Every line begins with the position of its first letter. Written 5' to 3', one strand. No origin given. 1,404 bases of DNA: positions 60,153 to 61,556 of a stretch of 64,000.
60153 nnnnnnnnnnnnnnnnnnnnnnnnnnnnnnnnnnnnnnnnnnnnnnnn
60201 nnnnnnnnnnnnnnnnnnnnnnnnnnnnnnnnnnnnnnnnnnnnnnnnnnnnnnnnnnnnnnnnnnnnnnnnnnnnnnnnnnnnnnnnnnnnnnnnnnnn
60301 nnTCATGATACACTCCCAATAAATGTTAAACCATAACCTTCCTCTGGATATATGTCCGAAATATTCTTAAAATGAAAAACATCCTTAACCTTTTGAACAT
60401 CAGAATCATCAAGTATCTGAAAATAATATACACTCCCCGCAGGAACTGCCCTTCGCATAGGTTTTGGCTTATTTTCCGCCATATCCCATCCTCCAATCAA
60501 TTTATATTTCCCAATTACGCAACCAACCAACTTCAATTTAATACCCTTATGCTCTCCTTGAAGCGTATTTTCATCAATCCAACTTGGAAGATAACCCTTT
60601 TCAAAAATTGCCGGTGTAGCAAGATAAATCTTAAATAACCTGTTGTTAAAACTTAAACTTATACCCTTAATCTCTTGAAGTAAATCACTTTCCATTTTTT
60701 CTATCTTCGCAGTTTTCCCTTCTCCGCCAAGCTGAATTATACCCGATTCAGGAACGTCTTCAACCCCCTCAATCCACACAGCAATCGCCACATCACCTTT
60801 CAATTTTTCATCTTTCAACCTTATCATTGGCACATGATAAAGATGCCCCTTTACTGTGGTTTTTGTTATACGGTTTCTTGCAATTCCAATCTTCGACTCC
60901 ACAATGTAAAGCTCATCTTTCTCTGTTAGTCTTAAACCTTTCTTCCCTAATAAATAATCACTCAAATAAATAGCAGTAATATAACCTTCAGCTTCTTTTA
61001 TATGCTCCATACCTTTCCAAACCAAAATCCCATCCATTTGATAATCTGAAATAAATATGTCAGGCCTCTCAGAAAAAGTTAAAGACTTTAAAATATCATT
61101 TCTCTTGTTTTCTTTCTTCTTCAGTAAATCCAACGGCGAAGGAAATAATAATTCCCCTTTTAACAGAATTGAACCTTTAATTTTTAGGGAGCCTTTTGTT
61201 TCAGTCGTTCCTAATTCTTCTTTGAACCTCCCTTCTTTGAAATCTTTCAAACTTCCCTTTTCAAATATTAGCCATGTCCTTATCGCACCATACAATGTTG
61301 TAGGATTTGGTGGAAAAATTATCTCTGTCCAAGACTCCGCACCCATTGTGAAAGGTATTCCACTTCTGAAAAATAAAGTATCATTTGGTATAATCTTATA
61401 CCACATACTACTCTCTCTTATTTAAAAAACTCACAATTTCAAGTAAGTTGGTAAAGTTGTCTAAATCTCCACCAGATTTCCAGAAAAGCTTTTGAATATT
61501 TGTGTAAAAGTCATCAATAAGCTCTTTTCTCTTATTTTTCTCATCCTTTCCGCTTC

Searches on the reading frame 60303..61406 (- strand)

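Call 55: search_protein_families(library=pfam, proteins=[window:60303-61406:-], max_evalue=0.001)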
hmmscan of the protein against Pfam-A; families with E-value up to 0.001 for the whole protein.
window:60303-61406:- (367 aa): 1 family
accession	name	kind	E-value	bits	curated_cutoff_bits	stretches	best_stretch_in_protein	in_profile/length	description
PF09700.15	Cas_Cmr3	-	6.4e-63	213.9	21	1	3-365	1-366/367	CRISPR-associated protein (Cas_Cmr3)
